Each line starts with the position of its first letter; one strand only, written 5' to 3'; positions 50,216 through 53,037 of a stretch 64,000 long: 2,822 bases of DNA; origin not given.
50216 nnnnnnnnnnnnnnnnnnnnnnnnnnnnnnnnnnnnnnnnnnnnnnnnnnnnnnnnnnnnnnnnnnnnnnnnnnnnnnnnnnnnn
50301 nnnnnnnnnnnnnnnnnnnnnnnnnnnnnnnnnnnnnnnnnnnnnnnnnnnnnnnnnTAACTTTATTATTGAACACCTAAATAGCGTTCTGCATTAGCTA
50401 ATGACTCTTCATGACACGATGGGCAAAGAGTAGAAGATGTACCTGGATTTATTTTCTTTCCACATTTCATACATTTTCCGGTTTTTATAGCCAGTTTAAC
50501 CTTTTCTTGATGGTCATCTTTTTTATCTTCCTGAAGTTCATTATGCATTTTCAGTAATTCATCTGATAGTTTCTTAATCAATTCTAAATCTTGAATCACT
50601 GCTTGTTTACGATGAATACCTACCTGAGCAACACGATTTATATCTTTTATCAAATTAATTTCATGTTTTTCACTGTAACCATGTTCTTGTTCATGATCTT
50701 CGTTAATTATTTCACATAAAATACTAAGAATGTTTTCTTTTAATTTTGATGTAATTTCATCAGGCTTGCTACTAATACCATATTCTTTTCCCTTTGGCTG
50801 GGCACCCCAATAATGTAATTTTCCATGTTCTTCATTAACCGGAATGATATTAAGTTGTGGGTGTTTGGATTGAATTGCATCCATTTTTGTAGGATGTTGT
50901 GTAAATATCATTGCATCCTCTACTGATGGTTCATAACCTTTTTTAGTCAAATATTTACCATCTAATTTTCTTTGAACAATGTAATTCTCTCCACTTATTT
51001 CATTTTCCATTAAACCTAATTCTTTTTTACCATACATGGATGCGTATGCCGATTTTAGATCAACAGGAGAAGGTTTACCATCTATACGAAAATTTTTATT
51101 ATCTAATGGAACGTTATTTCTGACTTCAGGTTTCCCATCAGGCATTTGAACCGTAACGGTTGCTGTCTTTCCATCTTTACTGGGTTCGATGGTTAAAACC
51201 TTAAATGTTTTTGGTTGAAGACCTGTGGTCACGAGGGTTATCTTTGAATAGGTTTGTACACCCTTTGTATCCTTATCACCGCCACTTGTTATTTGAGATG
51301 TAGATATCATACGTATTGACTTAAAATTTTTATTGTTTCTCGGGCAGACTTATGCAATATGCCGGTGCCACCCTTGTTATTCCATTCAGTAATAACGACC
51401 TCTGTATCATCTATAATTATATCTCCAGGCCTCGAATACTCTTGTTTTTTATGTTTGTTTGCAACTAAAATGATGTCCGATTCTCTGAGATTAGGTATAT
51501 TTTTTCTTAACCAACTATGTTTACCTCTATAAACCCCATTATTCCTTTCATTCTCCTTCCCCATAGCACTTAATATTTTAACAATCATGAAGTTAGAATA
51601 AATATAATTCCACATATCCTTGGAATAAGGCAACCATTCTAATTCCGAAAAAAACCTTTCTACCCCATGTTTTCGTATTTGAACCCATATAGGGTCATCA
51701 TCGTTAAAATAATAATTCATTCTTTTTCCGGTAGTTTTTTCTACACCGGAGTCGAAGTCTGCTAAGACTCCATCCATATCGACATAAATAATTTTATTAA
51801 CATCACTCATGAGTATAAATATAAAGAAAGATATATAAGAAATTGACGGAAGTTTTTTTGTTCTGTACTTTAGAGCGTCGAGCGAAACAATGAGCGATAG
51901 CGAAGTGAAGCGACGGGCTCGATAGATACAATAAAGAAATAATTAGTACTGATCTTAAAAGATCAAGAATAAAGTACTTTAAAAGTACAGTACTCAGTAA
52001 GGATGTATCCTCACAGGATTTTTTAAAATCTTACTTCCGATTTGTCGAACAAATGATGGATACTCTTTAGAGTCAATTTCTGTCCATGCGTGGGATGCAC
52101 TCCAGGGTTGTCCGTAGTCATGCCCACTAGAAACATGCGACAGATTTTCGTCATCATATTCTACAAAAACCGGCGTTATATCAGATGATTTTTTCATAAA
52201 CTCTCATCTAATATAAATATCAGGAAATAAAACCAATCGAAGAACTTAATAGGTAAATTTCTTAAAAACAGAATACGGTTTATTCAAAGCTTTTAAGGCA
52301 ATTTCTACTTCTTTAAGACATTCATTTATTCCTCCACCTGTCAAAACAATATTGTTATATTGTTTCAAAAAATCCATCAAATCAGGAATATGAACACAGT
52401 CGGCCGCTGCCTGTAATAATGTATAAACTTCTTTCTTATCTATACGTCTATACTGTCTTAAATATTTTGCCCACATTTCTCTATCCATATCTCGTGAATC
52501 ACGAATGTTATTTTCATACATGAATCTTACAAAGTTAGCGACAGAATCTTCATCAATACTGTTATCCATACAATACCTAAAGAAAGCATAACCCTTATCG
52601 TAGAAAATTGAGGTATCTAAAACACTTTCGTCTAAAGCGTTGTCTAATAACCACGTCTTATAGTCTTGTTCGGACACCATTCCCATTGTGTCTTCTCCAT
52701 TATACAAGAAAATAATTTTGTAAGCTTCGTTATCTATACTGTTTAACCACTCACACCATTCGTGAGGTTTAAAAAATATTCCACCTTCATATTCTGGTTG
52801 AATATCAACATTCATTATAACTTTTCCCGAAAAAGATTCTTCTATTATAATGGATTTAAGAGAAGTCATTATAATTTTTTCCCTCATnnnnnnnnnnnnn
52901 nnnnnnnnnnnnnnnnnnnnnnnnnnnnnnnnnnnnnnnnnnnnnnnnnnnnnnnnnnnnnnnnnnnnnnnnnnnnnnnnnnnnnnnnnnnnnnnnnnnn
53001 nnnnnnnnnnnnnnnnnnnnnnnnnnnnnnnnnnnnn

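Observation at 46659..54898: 8.2-kb accessory island splitting the normally adjacent sheath and tube genes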

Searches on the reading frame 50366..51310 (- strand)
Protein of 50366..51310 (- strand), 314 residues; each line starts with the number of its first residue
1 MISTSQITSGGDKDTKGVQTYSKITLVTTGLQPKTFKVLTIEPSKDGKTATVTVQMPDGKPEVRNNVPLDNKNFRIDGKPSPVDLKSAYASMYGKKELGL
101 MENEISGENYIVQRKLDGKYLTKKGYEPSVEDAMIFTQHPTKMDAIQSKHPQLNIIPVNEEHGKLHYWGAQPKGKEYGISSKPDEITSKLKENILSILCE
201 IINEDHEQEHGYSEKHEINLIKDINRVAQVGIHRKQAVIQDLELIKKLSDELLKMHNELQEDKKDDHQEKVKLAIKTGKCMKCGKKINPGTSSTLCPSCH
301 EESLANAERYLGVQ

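Call 4: search_protein_families(library=pfam, proteins=[window:50366-51310:-], max_evalue=0.01)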
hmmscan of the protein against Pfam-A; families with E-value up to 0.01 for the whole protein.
window:50366-51310:- (314 aa): 0 families

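Call 5: search_protein_families(library=phrogs, proteins=[window:50366-51310:-], max_evalue=0.001)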
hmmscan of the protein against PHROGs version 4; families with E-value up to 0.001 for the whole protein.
window:50366-51310:- (314 aa): 0 families

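Call 37: search_protein_families(library=pfam, proteins=[window:50366-51310:-], max_evalue=10)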
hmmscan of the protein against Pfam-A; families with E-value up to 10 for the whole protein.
window:50366-51310:- (314 aa): 6 families
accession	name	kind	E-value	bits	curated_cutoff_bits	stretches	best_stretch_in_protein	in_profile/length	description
PF01155.25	HypA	-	0.013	15.9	28.9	1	216-304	2-97/112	Hydrogenase/urease nickel incorporation, metallochaperone, hypA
PF23455.1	DUF7129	-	0.045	14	30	1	280-306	14-39/45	Domain of unknown function (DUF7129)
PF12773.13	DZR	-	0.051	14.2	27.3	1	279-306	14-37/45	Double zinc ribbon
PF24009.1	DUF7323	-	0.3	11.5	27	1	35-71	13-47/52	Domain of unknown function (DUF7323)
PF13240.11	Zn_Ribbon_1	-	0.8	10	25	0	279-299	1-19/23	zinc-ribbon domain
PF07627.16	PSCyt3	-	2.6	8.8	27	1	232-289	23-80/98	Protein of unknown function (DUF1588)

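Call 83: search_protein_families(library=ncbifam, proteins=[window:50366-51310:-], max_evalue=0.1)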
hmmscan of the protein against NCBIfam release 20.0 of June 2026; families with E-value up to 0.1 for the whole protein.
window:50366-51310:- (314 aa): 2 families
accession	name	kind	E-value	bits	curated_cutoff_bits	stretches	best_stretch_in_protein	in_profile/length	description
NF011481.0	PRK14890.1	equivalog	0.065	13.3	61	0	274-304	6-38/61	putative Zn-ribbon RNA-binding protein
NF033497.1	rubre_like_arch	subfamily_domain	0.066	12.9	32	0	280-299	3-22/34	rubrerythrin-like domain-containing protein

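Call 84: search_protein_families(library=padloc, proteins=[window:50366-51310:-], max_evalue=0.01)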
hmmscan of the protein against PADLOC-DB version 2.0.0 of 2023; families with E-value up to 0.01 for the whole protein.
window:50366-51310:- (314 aa): 0 families

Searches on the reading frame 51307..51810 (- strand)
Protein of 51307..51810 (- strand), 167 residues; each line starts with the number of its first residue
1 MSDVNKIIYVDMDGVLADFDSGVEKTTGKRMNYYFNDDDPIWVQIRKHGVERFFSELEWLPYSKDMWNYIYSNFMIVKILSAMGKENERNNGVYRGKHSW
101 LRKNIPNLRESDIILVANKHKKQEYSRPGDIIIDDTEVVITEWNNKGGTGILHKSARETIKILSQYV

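Call 4: search_protein_families(library=pfam, proteins=[window:51307-51810:-], max_evalue=0.01)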
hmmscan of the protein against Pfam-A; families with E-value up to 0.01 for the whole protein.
window:51307-51810:- (167 aa): 1 family
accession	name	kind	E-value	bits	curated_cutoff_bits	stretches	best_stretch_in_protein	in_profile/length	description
PF06941.18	NT5C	-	3.4e-09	37.3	24.8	1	5-146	1-146/180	5' nucleotidase, deoxy (Pyrimidine), cytosolic type C protein (NT5C)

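Call 5: search_protein_families(library=phrogs, proteins=[window:51307-51810:-], max_evalue=0.001)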
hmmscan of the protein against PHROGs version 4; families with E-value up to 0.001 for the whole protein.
window:51307-51810:- (167 aa): 2 families
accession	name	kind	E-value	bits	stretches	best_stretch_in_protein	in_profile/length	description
phrog_2643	-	moron, auxiliary metabolic gene and host takeover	3e-28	99.7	1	5-163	6-166/182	5'-3' deoxyribonucleotidase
phrog_420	-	unknown function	2.4e-23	84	1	2-162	10-184/267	unknown function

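Call 83: search_protein_families(library=ncbifam, proteins=[window:51307-51810:-], max_evalue=0.1)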
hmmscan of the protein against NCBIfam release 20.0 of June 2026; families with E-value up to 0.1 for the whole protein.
window:51307-51810:- (167 aa): 0 families

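Call 84: search_protein_families(library=padloc, proteins=[window:51307-51810:-], max_evalue=0.01)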
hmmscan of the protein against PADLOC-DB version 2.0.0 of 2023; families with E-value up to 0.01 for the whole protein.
window:51307-51810:- (167 aa): 0 families

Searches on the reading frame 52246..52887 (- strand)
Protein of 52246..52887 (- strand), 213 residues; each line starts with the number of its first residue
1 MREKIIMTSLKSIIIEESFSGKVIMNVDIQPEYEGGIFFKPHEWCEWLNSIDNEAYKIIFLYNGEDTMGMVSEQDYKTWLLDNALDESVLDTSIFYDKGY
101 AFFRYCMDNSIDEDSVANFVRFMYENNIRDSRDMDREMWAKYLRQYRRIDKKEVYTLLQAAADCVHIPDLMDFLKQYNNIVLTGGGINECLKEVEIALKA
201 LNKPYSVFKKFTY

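Call 4: search_protein_families(library=pfam, proteins=[window:52246-52887:-], max_evalue=0.01)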
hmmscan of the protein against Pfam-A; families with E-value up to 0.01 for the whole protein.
window:52246-52887:- (213 aa): 0 families

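Call 5: search_protein_families(library=phrogs, proteins=[window:52246-52887:-], max_evalue=0.001)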
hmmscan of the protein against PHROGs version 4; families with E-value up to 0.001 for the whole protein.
window:52246-52887:- (213 aa): 0 families

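Call 37: search_protein_families(library=pfam, proteins=[window:52246-52887:-], max_evalue=10)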
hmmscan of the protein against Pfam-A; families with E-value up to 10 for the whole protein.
window:52246-52887:- (213 aa): 2 families
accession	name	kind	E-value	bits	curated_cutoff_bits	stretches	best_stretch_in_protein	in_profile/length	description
PF00536.37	SAM_1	-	0.023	15.5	23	1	45-73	9-36/64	SAM domain (Sterile alpha motif)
PF01695.23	IstB_IS21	-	0.14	12.1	24.1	1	124-208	39-124/238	IstB-like ATP binding protein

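Call 42: find_homologous_proteins(query=window:52246-52887:-, max_evalue=0.001)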
Query window:52246-52887:- (213 aa): 937 proteins with E <= 0.001 among 1038 candidates; the best 120 are listed.
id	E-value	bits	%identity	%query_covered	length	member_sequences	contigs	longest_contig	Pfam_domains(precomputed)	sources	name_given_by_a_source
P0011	7.5e-137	472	100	97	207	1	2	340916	-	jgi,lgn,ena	-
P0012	2.0e-117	409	83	97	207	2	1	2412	-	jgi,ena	-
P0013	5.8e-94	332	69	97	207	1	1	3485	-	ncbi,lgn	-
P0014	7.0e-94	332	69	97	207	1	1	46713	-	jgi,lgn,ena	-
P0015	1.2e-93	331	69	97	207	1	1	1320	-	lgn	-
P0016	3.9e-93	329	67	97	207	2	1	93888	-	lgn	-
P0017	8.0e-93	328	67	97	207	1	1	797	-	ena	-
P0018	1.5e-92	327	67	97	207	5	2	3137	-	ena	-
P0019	1.0e-91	325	69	93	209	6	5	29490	-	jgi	jgi:hypothetical protein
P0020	1.5e-91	324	66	97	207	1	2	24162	-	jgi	jgi:hypothetical protein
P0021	2.5e-91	323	66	97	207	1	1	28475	-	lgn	-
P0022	5.0e-91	322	67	97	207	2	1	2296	-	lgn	-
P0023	5.1e-91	322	67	97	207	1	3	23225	-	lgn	-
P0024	1.5e-90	321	65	97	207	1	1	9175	-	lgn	-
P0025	1.1e-89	318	66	97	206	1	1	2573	-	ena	-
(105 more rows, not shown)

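Call 45: search_solved_structures(query=A2, max_evalue=10)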
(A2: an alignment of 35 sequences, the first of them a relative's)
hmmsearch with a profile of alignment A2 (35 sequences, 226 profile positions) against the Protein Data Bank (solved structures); distinct sequences matched with E-value up to 10: 5.
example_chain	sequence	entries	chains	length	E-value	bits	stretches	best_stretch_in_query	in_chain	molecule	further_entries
7aaf_A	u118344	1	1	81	0.11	15.4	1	101-131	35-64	U2 snRNP auxiliary factor large subunit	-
7aao_A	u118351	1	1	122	0.26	14.2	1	101-131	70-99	U2 snRNP auxiliary factor large subunit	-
7vrg_A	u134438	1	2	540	0.59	13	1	176-219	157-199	Chitinase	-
5gpr_A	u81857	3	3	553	0.61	13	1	176-219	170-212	Chitinase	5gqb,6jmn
9e5c_5e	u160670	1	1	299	2.6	10.9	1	126-177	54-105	DUF4200 domain-containing protein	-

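Call 52: predict_structure(alignment_id=A2)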
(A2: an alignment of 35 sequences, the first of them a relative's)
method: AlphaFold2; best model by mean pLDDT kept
length: 207 residues; sequences in the alignment: 35
mean_pLDDT: 83.9   pTM: 0.81
mean pLDDT of the five models: 83.9, 82.1, 80.9, 80.8, 80.0
residues with pLDDT >= 90: 92; 70-90: 84; 50-70: 21; < 50: 10
segments of 3 or more residues with pLDDT < 50: 1-9
pLDDT, mean of each block of 10 residues (from residue 1): 43 92 89 93 95 90 88 97 96 73 82 87 81 85 69 61 81 92 85 93 92
secondary structure, 60 per line:
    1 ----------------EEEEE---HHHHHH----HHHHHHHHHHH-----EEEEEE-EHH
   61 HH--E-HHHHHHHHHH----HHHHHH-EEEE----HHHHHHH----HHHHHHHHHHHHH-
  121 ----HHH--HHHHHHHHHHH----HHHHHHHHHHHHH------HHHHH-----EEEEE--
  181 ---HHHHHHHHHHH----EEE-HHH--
elements in order: E17-21 H25-30 H35-45 E51-56 H59-62 H67-76 H81-86 E88-91 H96-102 H107-119 H130-140 H145-157 H164-168 E174-178 H184-194 E199-201

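Call 54: fold_search(model_id=the predicted structure, library=pdb)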
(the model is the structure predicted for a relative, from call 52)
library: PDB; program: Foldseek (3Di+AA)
matches with E <= 10: 1028; with E <= 0.001: 0
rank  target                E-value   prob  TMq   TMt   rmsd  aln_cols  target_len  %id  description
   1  3t7c_B                2.3e-02  0.25  0.26  0.21  13.7       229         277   12  Crystal structure of carveol dehydrogenase from Mycobacterium avium bound to NAD (released 2011-08-17)
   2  8qye_MOLB             2.3e-02  0.23  0.24  0.23  13.7       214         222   12  Catalytic core of endo-alpha-N-acetylgalactosaminidase from Bifidobacterium longum (EngBF) concieved by deep networ (released 2024-03-06)
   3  2b34_A                2.7e-02  0.82  0.25  0.26   4.9        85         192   13  Structure of MAR1 Ribonuclease from Caenorhabditis elegans (released 2005-09-27)
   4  8rkz_B                4.0e-02  0.72  0.26  0.27   8.9        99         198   13  Crystal structure of a cysteine hydrolase from Phytophthora infestans (released 2025-01-15)
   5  5ekd_B                4.0e-02  0.41  0.30  0.21  11.8       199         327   12  Human mitochondrial tryptophanyl-tRNA synthetase bound by indolmycin and Mn*ATP. (released 2016-11-16)
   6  4xm2_B                4.3e-02  0.35  0.22  0.19   8.4       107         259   12  N,N'-diacetylchitobiose deacetylase from Pyrococcus furiosus in the absence of cadmium (released 2015-06-10)
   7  3t7c_D                4.6e-02  0.20  0.25  0.21  14.0       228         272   13  Crystal structure of carveol dehydrogenase from Mycobacterium avium bound to NAD (released 2011-08-17)
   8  2jan_A                4.9e-02  0.44  0.34  0.19  11.3       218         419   12  TYROSYL-TRNA SYNTHETASE FROM MYCOBACTERIUM TUBERCULOSIS IN UNLIGANDED STATE (released 2008-02-05)
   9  8qzk                  5.5e-02  0.15  0.23  0.21  14.2       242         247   14  Catalytic core of endo-alpha-N-acetylgalactosaminidase from Bifidobacterium longum (EngBF) concieved by deep network hal (released 2024-03-06)
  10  2jan_B                5.9e-02  0.54  0.37  0.22  10.2       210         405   13  TYROSYL-TRNA SYNTHETASE FROM MYCOBACTERIUM TUBERCULOSIS IN UNLIGANDED STATE (released 2008-02-05)
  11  8rkz_A                6.7e-02  0.85  0.39  0.40   7.6       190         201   14  Crystal structure of a cysteine hydrolase from Phytophthora infestans (released 2025-01-15)
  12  6bqz_A                6.7e-02  0.41  0.35  0.34  11.1       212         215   10  Crystal Structure of Tyrosine-tRNA Synthetase from Acinetobacter baumannii with bound L-Tyrosine (released 2017-12-13)
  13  4xm0_B                7.1e-02  0.23  0.21  0.18   8.8       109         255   11  N,N'-diacetylchitobiose deacetylase (SeMet derivative) from Pyrococcus furiosus in the absence of cadmium (released 2015-06-10)
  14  4hxy_B                7.1e-02  0.18  0.25  0.15  12.3       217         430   12  PlmKR1-Ketoreductase from the first module of phoslactomycin biosynthesis in Streptomyces sp. HK803 (released 2013-07-10)
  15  5u36_A                7.6e-02  0.38  0.32  0.25  10.3       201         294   12  Crystal Structure Of A Mutant M. Jannashii Tyrosyl-tRNA Synthetase (released 2017-06-07)
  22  8rkz_K                1.0e-01  0.75  0.37  0.39   7.9       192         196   11  Crystal structure of a cysteine hydrolase from Phytophthora infestans (released 2025-01-15)
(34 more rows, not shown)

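Call 79: fold_search(model_id=the predicted structure, library=viral)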
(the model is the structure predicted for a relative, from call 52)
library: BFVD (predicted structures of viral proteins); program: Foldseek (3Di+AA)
matches with E <= 10: 702; with E <= 0.001: 0
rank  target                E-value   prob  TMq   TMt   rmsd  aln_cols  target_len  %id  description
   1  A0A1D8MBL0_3          6.7e-02  0.51  0.32  0.07  10.0       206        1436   11  (no name in the UniProt tables at hand)
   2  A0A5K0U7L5            7.6e-02  0.13  0.21  0.13  15.0       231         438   10  Uncharacterized protein [Yasminevirus sp. GU-2018]
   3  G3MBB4                8.6e-02  0.21  0.28  0.31  13.2       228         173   11  Gp44 [Bacillus phage G]
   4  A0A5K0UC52            9.2e-02  0.18  0.29  0.20  13.6       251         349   12  Uncharacterized protein [Yasminevirus sp. GU-2018]
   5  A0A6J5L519            9.8e-02  0.35  0.38  0.25  11.7       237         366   14  Cyclodileucine synthase [uncultured Caudovirales phage]
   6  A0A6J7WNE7            1.0e-01  0.08  0.12  0.08  11.3       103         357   17  Glycosyltransferase 61 [uncultured Caudovirales phage]
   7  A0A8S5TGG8            1.1e-01  0.30  0.30  0.21  12.9       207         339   10  Uncharacterized protein [Myoviridae sp. ctIty1]
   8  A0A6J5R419            1.1e-01  0.12  0.20  0.09  17.4       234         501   12  Prohead protease [uncultured Caudovirales phage]
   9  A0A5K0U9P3            1.1e-01  0.08  0.18  0.10  16.2       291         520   13  Histidine phosphatase family protein [Yasminevirus sp. GU-2018]
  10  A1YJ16                1.2e-01  0.25  0.30  0.30  13.2       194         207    7  Ecdysteroid UDP-glucosyltransferase [Spodoptera frugiperda nuclear polyhedrosis virus]
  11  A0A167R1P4            1.2e-01  0.23  0.34  0.34  13.3       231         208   11  tRNA-dependent cyclodipeptide synthase [Powai lake megavirus]
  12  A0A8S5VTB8            1.4e-01  0.28  0.33  0.28  12.1       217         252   12  (no name in the UniProt tables at hand)
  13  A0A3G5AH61            1.5e-01  0.44  0.27  0.19   7.4       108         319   17  Uncharacterized protein [Hyperionvirus sp.]
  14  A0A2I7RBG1            1.5e-01  0.33  0.25  0.34  10.3       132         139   13  TMhelix containing protein [Vibrio phage 1.152.O._10N.222.46.E1]
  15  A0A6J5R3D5            1.6e-01  0.35  0.31  0.40  10.6       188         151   11  HAD_like domain containing protein [uncultured Caudovirales phage]
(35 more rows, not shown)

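Call 83: search_protein_families(library=ncbifam, proteins=[window:52246-52887:-], max_evalue=0.1)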
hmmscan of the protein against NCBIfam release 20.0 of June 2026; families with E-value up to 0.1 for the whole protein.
window:52246-52887:- (213 aa): 0 families

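Call 84: search_protein_families(library=padloc, proteins=[window:52246-52887:-], max_evalue=0.01)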
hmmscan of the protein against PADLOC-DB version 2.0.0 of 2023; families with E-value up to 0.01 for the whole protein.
window:52246-52887:- (213 aa): 0 families
